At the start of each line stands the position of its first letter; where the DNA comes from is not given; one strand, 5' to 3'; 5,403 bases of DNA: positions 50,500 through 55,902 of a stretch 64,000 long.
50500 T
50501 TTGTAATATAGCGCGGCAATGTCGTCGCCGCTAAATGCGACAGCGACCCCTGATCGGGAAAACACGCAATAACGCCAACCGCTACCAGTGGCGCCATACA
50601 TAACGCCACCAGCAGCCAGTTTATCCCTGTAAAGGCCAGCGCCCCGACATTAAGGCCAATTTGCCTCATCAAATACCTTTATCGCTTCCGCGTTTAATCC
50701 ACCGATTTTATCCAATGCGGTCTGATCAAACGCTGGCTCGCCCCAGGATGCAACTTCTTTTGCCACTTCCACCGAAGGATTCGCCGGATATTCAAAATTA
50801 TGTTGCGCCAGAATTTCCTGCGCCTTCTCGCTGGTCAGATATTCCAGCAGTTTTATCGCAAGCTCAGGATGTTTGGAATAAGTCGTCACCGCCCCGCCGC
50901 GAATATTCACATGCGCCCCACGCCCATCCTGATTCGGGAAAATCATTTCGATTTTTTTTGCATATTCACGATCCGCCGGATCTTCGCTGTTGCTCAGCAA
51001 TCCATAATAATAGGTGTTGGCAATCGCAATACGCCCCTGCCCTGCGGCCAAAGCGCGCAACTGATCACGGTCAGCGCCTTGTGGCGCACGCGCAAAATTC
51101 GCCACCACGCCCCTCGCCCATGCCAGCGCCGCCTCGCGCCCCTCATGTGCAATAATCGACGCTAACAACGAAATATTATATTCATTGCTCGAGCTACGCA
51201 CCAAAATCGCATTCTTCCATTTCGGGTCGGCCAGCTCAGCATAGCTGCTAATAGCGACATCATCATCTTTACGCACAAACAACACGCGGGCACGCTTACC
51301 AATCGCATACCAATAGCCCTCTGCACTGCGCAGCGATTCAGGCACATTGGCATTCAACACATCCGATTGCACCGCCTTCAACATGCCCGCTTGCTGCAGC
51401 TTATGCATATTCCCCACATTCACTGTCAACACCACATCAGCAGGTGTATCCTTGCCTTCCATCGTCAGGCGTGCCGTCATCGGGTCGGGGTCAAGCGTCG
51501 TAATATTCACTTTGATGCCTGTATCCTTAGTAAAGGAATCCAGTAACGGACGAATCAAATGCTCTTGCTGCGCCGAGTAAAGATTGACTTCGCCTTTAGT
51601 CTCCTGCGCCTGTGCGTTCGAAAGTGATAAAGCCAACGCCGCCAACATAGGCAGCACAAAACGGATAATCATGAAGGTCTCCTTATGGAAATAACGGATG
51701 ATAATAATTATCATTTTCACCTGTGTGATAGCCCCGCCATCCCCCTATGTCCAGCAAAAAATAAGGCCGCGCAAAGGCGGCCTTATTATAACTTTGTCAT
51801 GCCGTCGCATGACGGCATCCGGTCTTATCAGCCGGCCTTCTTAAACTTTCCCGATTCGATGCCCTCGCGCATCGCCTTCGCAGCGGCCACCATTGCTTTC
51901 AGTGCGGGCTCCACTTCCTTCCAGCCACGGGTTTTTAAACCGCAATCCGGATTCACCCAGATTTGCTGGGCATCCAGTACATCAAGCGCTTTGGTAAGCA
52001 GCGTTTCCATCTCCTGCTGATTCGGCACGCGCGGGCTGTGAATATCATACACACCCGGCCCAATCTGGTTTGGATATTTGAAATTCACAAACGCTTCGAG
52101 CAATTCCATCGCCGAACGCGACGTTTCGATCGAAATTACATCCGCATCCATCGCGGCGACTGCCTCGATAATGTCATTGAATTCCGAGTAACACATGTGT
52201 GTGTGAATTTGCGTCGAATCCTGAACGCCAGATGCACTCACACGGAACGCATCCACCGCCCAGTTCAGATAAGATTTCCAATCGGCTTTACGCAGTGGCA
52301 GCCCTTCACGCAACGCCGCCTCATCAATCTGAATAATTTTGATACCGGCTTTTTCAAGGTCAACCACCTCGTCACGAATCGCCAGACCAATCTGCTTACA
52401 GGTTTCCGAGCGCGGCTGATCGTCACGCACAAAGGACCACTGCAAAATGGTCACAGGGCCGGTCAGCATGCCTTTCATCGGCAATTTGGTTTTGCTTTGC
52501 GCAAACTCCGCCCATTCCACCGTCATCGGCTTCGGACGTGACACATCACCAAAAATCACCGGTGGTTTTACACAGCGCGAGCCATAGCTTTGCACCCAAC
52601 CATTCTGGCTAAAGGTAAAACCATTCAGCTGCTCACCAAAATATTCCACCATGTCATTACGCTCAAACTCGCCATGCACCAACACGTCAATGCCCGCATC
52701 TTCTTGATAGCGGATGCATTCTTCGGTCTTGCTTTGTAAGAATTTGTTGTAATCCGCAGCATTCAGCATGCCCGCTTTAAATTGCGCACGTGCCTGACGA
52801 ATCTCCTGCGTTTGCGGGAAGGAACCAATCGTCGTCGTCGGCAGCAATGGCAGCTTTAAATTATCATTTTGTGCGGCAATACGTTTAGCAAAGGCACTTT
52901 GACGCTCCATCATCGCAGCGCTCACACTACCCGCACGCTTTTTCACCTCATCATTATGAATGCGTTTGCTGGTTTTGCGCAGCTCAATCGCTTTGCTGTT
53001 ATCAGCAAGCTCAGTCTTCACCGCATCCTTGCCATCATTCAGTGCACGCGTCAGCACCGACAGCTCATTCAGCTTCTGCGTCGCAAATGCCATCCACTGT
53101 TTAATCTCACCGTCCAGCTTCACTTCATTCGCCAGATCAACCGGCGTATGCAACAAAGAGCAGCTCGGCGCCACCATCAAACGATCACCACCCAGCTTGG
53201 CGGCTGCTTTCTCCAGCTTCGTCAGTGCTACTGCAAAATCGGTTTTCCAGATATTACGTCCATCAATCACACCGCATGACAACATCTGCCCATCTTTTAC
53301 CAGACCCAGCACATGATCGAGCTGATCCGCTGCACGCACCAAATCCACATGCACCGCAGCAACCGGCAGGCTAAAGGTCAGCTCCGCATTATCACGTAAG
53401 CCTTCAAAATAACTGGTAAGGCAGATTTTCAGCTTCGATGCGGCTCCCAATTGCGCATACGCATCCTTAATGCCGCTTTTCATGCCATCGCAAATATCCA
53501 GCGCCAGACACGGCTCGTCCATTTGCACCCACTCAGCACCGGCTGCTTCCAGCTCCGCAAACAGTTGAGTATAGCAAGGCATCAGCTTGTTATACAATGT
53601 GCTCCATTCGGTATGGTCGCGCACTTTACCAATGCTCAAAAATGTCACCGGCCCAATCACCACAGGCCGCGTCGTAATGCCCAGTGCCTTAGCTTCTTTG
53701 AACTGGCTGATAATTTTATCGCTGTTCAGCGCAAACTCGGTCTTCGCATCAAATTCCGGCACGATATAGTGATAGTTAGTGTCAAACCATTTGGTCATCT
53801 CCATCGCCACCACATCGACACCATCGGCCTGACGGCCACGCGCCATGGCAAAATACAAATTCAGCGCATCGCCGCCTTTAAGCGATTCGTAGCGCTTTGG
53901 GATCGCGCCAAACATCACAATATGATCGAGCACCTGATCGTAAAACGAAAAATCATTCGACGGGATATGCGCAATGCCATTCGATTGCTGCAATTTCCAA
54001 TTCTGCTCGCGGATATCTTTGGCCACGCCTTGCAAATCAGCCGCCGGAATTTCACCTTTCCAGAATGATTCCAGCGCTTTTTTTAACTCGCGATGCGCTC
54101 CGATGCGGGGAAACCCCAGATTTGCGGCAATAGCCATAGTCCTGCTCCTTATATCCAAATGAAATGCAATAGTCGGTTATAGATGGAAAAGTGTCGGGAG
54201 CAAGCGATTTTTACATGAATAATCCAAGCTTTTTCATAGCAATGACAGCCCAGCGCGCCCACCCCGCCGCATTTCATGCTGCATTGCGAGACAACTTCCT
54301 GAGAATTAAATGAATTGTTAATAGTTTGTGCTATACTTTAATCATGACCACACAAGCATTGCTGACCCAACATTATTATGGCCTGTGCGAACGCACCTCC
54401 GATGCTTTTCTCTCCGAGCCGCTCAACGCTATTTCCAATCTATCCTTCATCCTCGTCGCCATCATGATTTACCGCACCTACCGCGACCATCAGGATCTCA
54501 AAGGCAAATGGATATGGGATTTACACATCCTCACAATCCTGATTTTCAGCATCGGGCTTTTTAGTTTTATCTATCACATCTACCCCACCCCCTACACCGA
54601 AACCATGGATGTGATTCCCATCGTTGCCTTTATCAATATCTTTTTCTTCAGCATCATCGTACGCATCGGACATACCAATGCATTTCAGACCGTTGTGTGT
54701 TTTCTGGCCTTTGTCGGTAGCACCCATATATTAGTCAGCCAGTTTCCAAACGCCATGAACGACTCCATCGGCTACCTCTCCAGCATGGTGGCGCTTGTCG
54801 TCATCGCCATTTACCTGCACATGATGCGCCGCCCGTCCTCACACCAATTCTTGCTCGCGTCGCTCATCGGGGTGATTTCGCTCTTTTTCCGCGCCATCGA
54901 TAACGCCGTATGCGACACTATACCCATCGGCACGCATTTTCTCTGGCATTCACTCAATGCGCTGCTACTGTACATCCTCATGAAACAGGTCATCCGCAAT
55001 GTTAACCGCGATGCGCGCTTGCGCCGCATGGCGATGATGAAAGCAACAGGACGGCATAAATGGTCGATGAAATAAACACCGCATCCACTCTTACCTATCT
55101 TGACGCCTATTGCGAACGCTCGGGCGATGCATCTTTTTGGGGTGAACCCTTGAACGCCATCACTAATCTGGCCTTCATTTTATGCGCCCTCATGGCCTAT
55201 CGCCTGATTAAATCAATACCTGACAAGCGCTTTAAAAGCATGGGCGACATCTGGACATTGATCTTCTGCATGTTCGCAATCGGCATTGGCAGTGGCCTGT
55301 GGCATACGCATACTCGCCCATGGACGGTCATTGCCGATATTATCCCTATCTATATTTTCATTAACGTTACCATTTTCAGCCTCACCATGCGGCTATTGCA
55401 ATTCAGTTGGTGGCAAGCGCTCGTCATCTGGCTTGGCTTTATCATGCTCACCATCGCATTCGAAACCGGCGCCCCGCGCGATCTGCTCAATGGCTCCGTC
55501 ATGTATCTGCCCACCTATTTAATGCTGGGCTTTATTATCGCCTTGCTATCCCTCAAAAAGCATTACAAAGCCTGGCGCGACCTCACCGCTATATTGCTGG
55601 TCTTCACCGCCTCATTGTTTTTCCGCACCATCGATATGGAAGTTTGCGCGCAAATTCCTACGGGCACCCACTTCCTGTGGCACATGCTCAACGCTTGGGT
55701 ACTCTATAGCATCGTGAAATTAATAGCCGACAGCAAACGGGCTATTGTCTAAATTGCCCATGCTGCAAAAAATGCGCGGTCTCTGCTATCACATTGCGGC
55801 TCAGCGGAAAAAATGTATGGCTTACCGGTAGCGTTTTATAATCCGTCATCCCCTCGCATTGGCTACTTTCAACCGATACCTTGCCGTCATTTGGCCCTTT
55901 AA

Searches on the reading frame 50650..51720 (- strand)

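Call 23: search_protein_families(library=pfam, proteins=[window:50650-51720:-], max_evalue=0.00001)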
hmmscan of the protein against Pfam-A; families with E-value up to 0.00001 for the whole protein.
window:50650-51720:- (356 aa): 4 families
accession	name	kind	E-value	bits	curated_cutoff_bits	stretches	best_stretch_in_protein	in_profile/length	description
PF13343.11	SBP_bac_6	-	2.5e-21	76.7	24.6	1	91-319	1-224/245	Bacterial extracellular solute-binding protein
PF13416.11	SBP_bac_8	-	2.6e-19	70.5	27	1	60-326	3-274/279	Bacterial extracellular solute-binding protein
PF13531.11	SBP_bac_11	-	2.1e-17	64.1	25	1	49-309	6-226/227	Bacterial extracellular solute-binding protein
PF01547.30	SBP_bac_1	-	1.4e-16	61.8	26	1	59-302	14-307/307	Bacterial extracellular solute-binding protein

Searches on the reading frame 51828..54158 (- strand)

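Call 23: search_protein_families(library=pfam, proteins=[window:51828-54158:-], max_evalue=0.00001)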
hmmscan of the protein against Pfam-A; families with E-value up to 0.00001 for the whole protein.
window:51828-54158:- (776 aa): 2 families
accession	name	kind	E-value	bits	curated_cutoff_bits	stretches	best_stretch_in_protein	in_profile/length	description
PF01717.24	Meth_synt_2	-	7.8e-162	538.5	21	1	439-761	1-323/324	Cobalamin-independent synthase, Catalytic domain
PF08267.18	Meth_synt_1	-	1.2e-125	419.7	27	1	12-321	3-311/313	Cobalamin-independent synthase, N-terminal domain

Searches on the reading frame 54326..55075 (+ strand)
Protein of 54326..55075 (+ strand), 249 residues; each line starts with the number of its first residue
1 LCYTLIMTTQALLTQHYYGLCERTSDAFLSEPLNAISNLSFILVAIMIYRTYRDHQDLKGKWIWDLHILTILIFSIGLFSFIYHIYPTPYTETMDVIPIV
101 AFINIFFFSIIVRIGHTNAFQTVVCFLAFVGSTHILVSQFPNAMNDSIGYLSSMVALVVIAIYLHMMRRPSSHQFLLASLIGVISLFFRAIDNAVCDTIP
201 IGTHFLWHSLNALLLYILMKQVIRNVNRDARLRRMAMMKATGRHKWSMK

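Call 19: find_encoding_contigs(protein=window:54326-55075:+, flank=10000, max_places=1)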
Protein window:54326-55075:+ (249 aa): no gene with exactly this product is on record in the collection.

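Call 23: search_protein_families(library=pfam, proteins=[window:54326-55075:+], max_evalue=0.00001)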
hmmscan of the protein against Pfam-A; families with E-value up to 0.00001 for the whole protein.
window:54326-55075:+ (249 aa): 2 families
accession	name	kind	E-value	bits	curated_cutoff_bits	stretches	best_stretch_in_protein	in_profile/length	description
PF05875.18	Ceramidase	-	3.1e-09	37.1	32.5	1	28-219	19-227/259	Ceramidase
PF04080.19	Per1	-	1.3e-06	28.8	25.3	1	43-223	63-254/257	Per1-like family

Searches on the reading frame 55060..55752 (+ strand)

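Call 23: search_protein_families(library=pfam, proteins=[window:55060-55752:+], max_evalue=0.00001)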
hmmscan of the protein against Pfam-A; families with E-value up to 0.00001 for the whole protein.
window:55060-55752:+ (230 aa): 1 family
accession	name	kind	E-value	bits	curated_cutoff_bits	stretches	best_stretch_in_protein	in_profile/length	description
PF05875.18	Ceramidase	-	2.6e-06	27.5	32.5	1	26-220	19-228/259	Ceramidase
